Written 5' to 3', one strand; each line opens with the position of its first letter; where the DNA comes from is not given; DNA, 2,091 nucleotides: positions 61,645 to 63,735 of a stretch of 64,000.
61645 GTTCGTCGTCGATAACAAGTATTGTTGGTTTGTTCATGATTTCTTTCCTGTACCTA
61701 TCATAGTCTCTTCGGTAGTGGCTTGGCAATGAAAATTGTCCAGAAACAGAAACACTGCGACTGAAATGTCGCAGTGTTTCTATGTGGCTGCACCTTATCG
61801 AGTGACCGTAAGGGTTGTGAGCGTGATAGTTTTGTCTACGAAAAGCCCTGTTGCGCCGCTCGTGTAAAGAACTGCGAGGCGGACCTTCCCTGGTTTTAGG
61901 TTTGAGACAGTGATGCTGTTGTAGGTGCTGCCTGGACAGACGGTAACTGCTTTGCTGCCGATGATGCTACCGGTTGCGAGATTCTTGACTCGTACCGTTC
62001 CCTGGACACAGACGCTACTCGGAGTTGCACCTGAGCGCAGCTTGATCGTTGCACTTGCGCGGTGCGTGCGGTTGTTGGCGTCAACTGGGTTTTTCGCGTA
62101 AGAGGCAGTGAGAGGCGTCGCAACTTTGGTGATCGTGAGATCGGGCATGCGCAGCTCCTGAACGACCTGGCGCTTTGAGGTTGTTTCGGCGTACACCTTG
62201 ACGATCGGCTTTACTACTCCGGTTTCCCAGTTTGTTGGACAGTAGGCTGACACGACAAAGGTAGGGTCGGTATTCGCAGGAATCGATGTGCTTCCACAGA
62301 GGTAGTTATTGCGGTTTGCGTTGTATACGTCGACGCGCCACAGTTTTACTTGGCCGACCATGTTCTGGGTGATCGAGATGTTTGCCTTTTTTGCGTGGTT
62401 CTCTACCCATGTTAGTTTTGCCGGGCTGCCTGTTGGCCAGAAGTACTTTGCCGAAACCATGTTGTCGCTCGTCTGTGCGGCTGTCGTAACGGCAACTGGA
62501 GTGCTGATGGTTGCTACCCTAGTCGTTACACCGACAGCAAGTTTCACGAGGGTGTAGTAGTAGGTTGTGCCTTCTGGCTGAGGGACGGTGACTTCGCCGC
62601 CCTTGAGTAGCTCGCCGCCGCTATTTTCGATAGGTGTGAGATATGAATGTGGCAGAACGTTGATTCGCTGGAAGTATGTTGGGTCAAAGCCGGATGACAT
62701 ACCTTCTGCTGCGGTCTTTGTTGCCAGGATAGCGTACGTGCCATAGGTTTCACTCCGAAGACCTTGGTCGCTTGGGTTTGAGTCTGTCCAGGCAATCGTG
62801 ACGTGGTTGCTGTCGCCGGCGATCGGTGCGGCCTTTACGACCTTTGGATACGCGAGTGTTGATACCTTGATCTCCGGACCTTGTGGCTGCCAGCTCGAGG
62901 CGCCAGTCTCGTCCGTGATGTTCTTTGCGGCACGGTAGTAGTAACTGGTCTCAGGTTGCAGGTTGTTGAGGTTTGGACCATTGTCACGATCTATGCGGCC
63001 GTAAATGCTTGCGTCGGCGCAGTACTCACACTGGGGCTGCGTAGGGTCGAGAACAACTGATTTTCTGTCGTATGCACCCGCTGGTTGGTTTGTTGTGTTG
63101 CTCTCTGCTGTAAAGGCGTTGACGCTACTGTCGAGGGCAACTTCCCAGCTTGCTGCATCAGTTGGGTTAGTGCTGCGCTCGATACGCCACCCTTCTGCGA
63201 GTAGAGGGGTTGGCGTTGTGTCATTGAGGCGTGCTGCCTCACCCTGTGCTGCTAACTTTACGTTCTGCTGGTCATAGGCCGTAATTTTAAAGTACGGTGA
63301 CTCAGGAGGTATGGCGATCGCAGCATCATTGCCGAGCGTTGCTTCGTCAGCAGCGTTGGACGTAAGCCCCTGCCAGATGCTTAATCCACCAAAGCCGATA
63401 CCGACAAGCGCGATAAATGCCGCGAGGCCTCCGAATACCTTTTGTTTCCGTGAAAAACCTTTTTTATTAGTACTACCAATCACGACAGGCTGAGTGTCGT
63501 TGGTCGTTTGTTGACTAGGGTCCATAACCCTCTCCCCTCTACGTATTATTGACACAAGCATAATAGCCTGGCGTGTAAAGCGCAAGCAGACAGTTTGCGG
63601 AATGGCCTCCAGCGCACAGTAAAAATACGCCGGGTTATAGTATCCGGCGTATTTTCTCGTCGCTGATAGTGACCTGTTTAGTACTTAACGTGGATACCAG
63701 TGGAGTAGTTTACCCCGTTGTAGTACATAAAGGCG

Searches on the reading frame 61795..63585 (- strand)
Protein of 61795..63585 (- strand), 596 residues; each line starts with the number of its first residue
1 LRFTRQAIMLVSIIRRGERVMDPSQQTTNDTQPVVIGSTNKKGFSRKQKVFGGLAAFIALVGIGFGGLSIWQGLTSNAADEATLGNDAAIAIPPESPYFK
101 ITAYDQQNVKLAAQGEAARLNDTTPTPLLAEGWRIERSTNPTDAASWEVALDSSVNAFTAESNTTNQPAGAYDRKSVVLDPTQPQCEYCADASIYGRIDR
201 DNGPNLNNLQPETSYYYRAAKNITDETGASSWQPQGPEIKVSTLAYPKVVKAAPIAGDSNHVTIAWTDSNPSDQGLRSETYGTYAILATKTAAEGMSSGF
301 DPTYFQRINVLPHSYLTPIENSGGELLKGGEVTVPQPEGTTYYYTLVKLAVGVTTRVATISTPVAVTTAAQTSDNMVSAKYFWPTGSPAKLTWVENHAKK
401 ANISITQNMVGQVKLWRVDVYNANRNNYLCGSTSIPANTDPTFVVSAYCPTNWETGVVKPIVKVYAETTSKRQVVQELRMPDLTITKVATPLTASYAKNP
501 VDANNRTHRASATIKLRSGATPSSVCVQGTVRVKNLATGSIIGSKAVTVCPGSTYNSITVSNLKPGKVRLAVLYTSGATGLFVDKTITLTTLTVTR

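Call 100: find_encoding_contigs(protein=window:61795-63585:-, flank=10000, max_places=1)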
Protein window:61795-63585:- (596 aa): no gene with exactly this product is on record in the collection.
